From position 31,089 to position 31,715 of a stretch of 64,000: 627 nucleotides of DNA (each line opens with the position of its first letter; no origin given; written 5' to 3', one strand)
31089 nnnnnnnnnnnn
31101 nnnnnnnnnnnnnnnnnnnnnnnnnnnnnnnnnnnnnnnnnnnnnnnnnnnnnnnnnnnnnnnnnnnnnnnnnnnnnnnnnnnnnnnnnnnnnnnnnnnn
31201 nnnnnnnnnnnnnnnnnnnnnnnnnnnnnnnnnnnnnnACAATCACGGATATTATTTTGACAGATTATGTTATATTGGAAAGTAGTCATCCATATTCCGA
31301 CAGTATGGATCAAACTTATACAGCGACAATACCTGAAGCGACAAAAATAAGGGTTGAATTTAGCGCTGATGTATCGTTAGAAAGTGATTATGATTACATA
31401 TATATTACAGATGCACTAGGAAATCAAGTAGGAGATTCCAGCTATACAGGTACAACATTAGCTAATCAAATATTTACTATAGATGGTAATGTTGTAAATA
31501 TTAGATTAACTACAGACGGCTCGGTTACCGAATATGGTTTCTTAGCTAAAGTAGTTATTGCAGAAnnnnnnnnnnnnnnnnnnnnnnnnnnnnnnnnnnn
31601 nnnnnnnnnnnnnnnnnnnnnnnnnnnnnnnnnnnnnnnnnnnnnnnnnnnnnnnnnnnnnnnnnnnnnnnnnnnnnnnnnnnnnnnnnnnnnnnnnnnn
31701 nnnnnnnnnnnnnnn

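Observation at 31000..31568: CUB-like C-terminal domain shared by two pilin-LRR proteins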

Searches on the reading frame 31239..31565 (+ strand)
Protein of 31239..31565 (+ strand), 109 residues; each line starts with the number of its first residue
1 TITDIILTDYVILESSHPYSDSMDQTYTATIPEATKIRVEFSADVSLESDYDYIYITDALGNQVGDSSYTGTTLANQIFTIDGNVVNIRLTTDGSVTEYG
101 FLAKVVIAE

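Call 8: find_homologous_proteins(query=window:31239-31565:+, max_evalue=0.001)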
Query seq(109 aa): 2 candidates shared short words with the query, none scored E <= 0.001.

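Call 9: search_solved_structures(query=window:31239-31565:+, max_evalue=10, show_alignments=3)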
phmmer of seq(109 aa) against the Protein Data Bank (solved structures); distinct sequences matched with E-value up to 10: 8.
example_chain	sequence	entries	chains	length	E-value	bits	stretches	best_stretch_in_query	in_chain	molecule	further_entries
5ckm_A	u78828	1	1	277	0.0063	20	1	18-59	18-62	Mannan-binding lectin serine peptidase 2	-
5cis_A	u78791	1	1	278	0.0064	20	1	18-59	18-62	Mannan-binding lectin serine peptidase 2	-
5ckn_A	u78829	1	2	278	0.0064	20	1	18-59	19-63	Mannan-binding lectin serine peptidase 2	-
1nt0_A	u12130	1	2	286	0.007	19.9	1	18-59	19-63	mannose-binding protein associated serine protease-2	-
2wno_A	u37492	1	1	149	0.077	16.5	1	44-106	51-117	TUMOR NECROSIS FACTOR-INDUCIBLE GENE 6 PROTEIN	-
6fzv_D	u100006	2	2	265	0.19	15.2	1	19-102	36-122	Procollagen C-endopeptidase enhancer 1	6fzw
9en2_A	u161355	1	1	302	0.3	14.6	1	19-102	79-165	Procollagen C-endopeptidase enhancer 1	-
4bts_AT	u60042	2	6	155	2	12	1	16-89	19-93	40S RIBOSOMAL PROTEIN RPS19E | RPS19E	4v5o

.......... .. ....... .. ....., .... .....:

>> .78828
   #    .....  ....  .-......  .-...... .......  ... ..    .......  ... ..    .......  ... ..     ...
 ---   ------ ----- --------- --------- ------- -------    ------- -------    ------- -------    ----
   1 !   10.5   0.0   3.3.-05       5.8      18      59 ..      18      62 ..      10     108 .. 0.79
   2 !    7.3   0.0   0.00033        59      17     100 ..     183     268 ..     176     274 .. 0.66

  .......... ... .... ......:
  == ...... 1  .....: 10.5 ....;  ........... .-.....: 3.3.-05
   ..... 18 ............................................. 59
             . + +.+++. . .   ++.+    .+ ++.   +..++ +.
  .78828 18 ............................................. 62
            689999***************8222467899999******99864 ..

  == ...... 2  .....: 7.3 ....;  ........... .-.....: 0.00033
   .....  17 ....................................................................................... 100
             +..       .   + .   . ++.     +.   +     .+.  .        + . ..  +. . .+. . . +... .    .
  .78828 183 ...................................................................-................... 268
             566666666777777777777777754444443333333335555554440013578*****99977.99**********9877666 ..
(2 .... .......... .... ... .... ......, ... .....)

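Call 18: search_protein_representatives(alignment_id=A1)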
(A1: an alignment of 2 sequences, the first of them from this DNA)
Query: 2 sequences, 110 profile positions. Proteins with E-value up to 0.001 (for the whole library): 2701; up to 1e-10: 1209; up to 1e-30: 129. The best 150 are listed.
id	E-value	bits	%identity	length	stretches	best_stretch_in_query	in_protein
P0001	9.5e-149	502.2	-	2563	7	11-104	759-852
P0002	3.8e-113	387.6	-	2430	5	14-104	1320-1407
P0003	5.7e-80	280.8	-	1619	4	4-104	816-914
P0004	2.6e-78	275.5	-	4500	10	7-103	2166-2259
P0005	2.1e-75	266.2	-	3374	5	6-105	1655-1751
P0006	1.5e-74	263.4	-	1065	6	12-105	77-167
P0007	9.8e-73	257.6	-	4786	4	11-104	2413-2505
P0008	8.4e-70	248.1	-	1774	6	13-104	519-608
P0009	1.7e-67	240.7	-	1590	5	6-105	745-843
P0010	5.1e-66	236.0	-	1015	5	14-103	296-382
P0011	1.5e-65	234.5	-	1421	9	18-108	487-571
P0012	2.8e-65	233.5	-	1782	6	13-106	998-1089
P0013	1.2e-64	231.5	-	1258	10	10-103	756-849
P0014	2.2e-64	230.7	-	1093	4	13-104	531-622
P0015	1.2e-61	221.9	-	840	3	14-107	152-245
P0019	3.9e-58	210.6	-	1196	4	9-108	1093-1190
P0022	8.6e-56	203.0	-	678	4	11-106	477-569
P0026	2.9e-54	198.1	-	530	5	7-106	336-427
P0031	1.8e-51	189.1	-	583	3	14-104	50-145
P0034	1.3e-50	186.4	-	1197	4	2-108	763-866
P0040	4.7e-47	174.9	-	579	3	14-104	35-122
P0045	1.4e-45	170.2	-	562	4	5-106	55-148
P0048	9.3e-45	167.5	-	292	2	15-105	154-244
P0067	1.3e-38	147.8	-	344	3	12-106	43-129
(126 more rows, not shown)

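Call 19: search_protein_families(library=pfam, proteins=[P0006, P0010, P0015, P0022, P0026, P0031, P0040, P0045, P0048, P0067], max_evalue=0.01)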
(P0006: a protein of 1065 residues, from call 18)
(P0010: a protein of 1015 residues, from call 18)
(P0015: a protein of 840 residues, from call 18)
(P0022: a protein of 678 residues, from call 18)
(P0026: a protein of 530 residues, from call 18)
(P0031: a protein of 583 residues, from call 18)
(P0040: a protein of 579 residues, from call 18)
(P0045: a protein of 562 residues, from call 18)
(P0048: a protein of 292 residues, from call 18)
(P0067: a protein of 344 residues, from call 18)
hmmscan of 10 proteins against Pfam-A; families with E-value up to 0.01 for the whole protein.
P0006 (1065 aa): 4 families
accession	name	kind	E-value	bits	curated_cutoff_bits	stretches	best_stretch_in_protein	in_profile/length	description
PF00431.26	CUB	-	1e-23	84.2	21.4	3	511-603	13-108/110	CUB domain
PF00246.29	Peptidase_M14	-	6.3e-11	42.9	21.6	1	841-966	6-137/286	Zinc carboxypeptidase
PF23062.1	CUB_M02D8_5_3rd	-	2.1e-06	28.1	32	0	407-493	24-106/114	M02D8_5-like, third CUB domain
PF00041.27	fn3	-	8.5e-05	23.1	25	1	751-812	16-72/84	Fibronectin type III domain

P0010 (1015 aa): 6 families
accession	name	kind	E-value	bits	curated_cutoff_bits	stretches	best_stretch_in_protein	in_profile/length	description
PF00431.26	CUB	-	3.4e-19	69.6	21.4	3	183-277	10-108/110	CUB domain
PF23062.1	CUB_M02D8_5_3rd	-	5.8e-07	29.9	32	0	382-483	8-105/114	M02D8_5-like, third CUB domain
PF00041.27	fn3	-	5.1e-06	27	25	1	738-802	15-74/84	Fibronectin type III domain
PF13529.12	Peptidase_C39_2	-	0.0004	21.4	24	1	824-969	5-142/143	Peptidase_C39 like family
PF11639.14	HapK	-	0.0037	18.2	25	0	195-249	45-99/104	REDY-like protein HapK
PF23536.1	TraK_C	-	0.0063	17.1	28.5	0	230-258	42-70/110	TraK C-terminal domain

P0015 (840 aa): 12 families
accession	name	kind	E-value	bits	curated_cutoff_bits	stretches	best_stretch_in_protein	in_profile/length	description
PF00041.27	fn3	-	7.1e-17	61.8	25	2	454-536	2-82/84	Fibronectin type III domain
PF23062.1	CUB_M02D8_5_3rd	-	1.2e-14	54.6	32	3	549-635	25-106/114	M02D8_5-like, third CUB domain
PF00431.26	CUB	-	1.5e-14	54.7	21.4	2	545-637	15-109/110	CUB domain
PF25788.1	Ig_Rha78A_N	-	7.5e-09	36.2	27.4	2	266-339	15-98/105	Rha78A-like, N-terminal immunoglobulin domain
PF16656.11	Pur_ac_phosph_N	-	2.9e-08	34.6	30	2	458-539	6-93/93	Purple acid Phosphatase, N-terminal domain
PF04234.18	CopC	-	1.2e-07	33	23.3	0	562-624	14-63/92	CopC domain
PF04151.21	PPC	-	2.4e-06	28.8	25.9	1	61-127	5-70/70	Bacterial pre-peptidase C-terminal domain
PF22247.2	Diox-like_N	-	1.9e-05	25.2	27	0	627-653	19-45/60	Catechol 2,3-dioxygenase-like N-terminal domain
PF16655.11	PhoD_N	-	0.00071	20.5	30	0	284-328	39-78/90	PhoD-like phosphatase, N-terminal domain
PF00994.29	MoCF_biosynth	-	0.00093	19.4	26.6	0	356-380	113-137/144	Probable molybdopterin binding domain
PF24489.1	Ig_J_second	-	0.0013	19.2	27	0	499-537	53-92/105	Tip attachment protein J second Ig-like domain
PF05848.17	CtsR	-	0.0043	17.4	23.1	0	266-293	35-62/72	CtsR N-terminal HTH domain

P0022 (678 aa): 3 families
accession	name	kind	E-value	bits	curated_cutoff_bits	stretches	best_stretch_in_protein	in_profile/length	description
PF13306.12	LRR_5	-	6.6e-47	159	27.7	2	3-121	12-127/127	BspA type Leucine rich repeat region (6 copies)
PF00431.26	CUB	-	4.2e-09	37.2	21.4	0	506-567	42-108/110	CUB domain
PF13855.12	LRR_8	-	0.0027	17.9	27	0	12-46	12-47/61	Leucine rich repeat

P0026 (530 aa): 7 families
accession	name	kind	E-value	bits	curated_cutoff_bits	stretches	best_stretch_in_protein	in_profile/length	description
PF02408.26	CUB_2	-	8.9e-17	61.4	23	1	226-319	11-104/120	CUB-like domain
PF23062.1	CUB_M02D8_5_3rd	-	2e-15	57.1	32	0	343-423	21-105/114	M02D8_5-like, third CUB domain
PF00431.26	CUB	-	1.4e-08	35.5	21.4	0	346-422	19-105/110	CUB domain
PF16226.10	DUF4885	-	3.7e-05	23.4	34.4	0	353-412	102-159/325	Domain of unknown function (DUF4885)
PF12945.12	PilZNR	-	8e-05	23.1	23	0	110-135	44-69/85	Flagellar protein YcgR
PF18120.7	DUF5597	-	0.0007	20.2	23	0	302-334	76-108/133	Domain of unknown function (DUF5597)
PF16976.10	RcpC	-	0.006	16.9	28.8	0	493-506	26-39/114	Flp pilus assembly protein RcpC/CpaB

P0031 (583 aa): 12 families
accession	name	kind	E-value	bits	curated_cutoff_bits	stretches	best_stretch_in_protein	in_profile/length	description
PF00041.27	fn3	-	5e-28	97.6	25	3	357-436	1-79/84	Fibronectin type III domain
PF25059.1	FN3_DSCAM-DSCAML_C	-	1.7e-08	35.1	39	0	397-441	36-80/89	DSCAM/DSCAML C-terminal Fn3-like domain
PF01108.23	Tissue_fac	-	1.7e-06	28.3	27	1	349-426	15-99/107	Tissue factor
PF03404.22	Mo-co_dimer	-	6.8e-05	23.3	22.7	0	350-404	10-63/138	Mo-co oxidoreductase dimerisation domain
PF16656.11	Pur_ac_phosph_N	-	0.00026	21.9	30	0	368-428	12-83/93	Purple acid Phosphatase, N-terminal domain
PF21605.3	CRLF2-like_D2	-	0.00057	20.4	27.3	0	356-429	1-73/94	Cytokine receptor-like factor 2-like, D2 domain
PF07495.19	Y_Y_Y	-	0.00068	19.9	26.6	0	198-236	20-57/65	Y_Y_Y domain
PF24489.1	Ig_J_second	-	0.0027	18.2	27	0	8-41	58-93/105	Tip attachment protein J second Ig-like domain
PF02014.22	Reeler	-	0.0028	18.6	21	0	366-388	96-119/131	Reeler domain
PF23608.1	Ig_ILCR1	-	0.005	17.3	27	0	398-428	58-88/114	ILCR1 Ig-like domain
PF25788.1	Ig_Rha78A_N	-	0.0062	17.2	27.4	0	368-400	17-52/105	Rha78A-like, N-terminal immunoglobulin domain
PF07610.17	DUF1573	-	0.0098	16.3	26.1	0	462-500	45-83/98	Protein of unknown function (DUF1573)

P0040 (579 aa): 6 families
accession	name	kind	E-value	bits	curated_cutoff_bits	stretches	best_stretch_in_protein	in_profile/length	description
PF13306.12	LRR_5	-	6e-26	91.3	27.7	2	468-576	12-112/127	BspA type Leucine rich repeat region (6 copies)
PF23062.1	CUB_M02D8_5_3rd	-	9e-16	58.2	32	2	34-121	21-106/114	M02D8_5-like, third CUB domain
PF00431.26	CUB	-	4.7e-15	56.3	21.4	1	32-123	16-109/110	CUB domain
PF05481.17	Myco_19_kDa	-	7.9e-05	23.4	23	0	144-204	32-91/117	Mycobacterium 19 kDa lipoprotein antigen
PF20094.4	GWxTD_dom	-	0.0016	18.6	26.9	0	239-275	116-152/172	GWxTD domain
PF17145.10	DUF5119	-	0.0022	18.3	27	0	87-127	116-156/191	Domain of unknown function (DUF5119)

P0045 (562 aa): 7 families
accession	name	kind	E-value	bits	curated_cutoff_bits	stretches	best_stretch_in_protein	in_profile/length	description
PF23062.1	CUB_M02D8_5_3rd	-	9.6e-12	45.3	32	0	358-432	25-102/114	M02D8_5-like, third CUB domain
PF02408.26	CUB_2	-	3.5e-09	36.9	23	0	80-136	49-104/120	CUB-like domain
PF00431.26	CUB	-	7e-07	30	21.4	0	194-240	54-105/110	CUB domain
PF19869.4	DUF6342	-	1.9e-05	25.2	25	0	369-412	38-81/99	Family of unknown function (DUF6342)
PF15534.11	Ntox35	-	6.9e-05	23.9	23.6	0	201-236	35-71/78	Bacterial toxin 35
PF12073.14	DUF3553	-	0.0064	16.5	20.3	0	417-440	25-48/50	Protein of unknown function (DUF3553)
PF04772.17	Flu_B_M2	-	0.0072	17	25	0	405-438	70-104/109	Influenza B matrix protein 2 (BM2)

P0048 (292 aa): 3 families
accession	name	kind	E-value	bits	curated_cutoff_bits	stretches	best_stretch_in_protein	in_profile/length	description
PF00431.26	CUB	-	2.4e-07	31.5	21.4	1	152-243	15-108/110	CUB domain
PF07559.19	FlgE_D2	-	0.0018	19.2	22.7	0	168-242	29-95/142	Flagellar basal body protein FlaE D2 domain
PF20773.4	InhA-like_MAM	-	0.0037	17.2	26.9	0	69-93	62-86/191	Immune inhibitor A-like, MAM domain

P0067 (344 aa): 7 families
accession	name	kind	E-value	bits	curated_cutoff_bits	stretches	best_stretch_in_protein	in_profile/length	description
PF02408.26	CUB_2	-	6e-09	36.2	23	0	164-223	48-106/120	CUB-like domain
PF23062.1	CUB_M02D8_5_3rd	-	3e-08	34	32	0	47-121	24-101/114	M02D8_5-like, third CUB domain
PF00431.26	CUB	-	0.00013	22.7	21.4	0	67-124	38-105/110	CUB domain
PF19869.4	DUF6342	-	0.0002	22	25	0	259-306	32-79/99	Family of unknown function (DUF6342)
PF04772.17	Flu_B_M2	-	0.00089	19.9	25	0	200-231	71-102/109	Influenza B matrix protein 2 (BM2)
PF24680.1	SH3_Hsr9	-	0.0074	16.5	27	0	79-130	23-75/116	Hsr-9 Tudor domain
PF12073.14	DUF3553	-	0.0076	16.3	20.3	0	107-128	25-46/50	Protein of unknown function (DUF3553)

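Call 24: find_homologous_proteins(query=A2, max_evalue=0.00001)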
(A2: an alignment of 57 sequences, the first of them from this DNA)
Query A2 (57 sequences) (109 aa, profile of the alignment): 1 proteins with E <= 0.00001 among 415 candidates.
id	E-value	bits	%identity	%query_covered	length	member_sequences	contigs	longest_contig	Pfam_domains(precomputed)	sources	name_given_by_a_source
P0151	2.0e-8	52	-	-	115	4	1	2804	PF02408.27,PF00431.27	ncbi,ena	-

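Call 25: search_solved_structures(query=A2, max_evalue=0.01, show_alignments=3)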
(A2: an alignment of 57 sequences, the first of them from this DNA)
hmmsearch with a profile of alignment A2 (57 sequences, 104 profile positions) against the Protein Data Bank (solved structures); distinct sequences matched with E-value up to 0.01: 35.
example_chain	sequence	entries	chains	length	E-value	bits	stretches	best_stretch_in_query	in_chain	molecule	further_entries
3kq4_B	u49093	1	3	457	1.6e-29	105.2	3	14-100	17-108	Cubilin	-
6fzv_D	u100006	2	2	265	1e-13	54.4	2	16-97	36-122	Procollagen C-endopeptidase enhancer 1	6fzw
9en2_A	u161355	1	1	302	1.7e-13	53.7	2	16-97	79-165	Procollagen C-endopeptidase enhancer 1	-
5ckm_A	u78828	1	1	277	8e-13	51.5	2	14-102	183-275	Mannan-binding lectin serine peptidase 2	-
5cis_A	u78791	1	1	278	8e-13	51.5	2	14-102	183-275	Mannan-binding lectin serine peptidase 2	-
5ckn_A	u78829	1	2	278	8.1e-13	51.5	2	14-102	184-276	Mannan-binding lectin serine peptidase 2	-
1nt0_A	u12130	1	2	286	8.9e-13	51.3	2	15-102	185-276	mannose-binding protein associated serine protease-2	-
7m0r_E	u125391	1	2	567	2.1e-12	50.1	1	12-99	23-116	Neuropilin-1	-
4gz9_A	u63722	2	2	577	2.3e-12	50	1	12-99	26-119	Neuropilin-1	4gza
10ri_E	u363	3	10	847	1.1e-11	47.8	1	12-99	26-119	Neuropilin-1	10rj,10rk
2qqk_A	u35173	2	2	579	1.2e-11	47.7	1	13-98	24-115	Neuropilin-2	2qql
7m22_N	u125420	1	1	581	1.2e-11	47.7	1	13-98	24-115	Neuropilin-2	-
8ivw_A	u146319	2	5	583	1.2e-11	47.7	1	13-98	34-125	Neuropilin-2 | aNRP2-14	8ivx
3dem_A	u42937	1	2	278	1.3e-11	47.6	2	9-102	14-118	Complement factor MASP-3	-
5ckq_A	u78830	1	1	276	1.4e-11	47.5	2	9-99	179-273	Mannan-binding lectin serine protease 1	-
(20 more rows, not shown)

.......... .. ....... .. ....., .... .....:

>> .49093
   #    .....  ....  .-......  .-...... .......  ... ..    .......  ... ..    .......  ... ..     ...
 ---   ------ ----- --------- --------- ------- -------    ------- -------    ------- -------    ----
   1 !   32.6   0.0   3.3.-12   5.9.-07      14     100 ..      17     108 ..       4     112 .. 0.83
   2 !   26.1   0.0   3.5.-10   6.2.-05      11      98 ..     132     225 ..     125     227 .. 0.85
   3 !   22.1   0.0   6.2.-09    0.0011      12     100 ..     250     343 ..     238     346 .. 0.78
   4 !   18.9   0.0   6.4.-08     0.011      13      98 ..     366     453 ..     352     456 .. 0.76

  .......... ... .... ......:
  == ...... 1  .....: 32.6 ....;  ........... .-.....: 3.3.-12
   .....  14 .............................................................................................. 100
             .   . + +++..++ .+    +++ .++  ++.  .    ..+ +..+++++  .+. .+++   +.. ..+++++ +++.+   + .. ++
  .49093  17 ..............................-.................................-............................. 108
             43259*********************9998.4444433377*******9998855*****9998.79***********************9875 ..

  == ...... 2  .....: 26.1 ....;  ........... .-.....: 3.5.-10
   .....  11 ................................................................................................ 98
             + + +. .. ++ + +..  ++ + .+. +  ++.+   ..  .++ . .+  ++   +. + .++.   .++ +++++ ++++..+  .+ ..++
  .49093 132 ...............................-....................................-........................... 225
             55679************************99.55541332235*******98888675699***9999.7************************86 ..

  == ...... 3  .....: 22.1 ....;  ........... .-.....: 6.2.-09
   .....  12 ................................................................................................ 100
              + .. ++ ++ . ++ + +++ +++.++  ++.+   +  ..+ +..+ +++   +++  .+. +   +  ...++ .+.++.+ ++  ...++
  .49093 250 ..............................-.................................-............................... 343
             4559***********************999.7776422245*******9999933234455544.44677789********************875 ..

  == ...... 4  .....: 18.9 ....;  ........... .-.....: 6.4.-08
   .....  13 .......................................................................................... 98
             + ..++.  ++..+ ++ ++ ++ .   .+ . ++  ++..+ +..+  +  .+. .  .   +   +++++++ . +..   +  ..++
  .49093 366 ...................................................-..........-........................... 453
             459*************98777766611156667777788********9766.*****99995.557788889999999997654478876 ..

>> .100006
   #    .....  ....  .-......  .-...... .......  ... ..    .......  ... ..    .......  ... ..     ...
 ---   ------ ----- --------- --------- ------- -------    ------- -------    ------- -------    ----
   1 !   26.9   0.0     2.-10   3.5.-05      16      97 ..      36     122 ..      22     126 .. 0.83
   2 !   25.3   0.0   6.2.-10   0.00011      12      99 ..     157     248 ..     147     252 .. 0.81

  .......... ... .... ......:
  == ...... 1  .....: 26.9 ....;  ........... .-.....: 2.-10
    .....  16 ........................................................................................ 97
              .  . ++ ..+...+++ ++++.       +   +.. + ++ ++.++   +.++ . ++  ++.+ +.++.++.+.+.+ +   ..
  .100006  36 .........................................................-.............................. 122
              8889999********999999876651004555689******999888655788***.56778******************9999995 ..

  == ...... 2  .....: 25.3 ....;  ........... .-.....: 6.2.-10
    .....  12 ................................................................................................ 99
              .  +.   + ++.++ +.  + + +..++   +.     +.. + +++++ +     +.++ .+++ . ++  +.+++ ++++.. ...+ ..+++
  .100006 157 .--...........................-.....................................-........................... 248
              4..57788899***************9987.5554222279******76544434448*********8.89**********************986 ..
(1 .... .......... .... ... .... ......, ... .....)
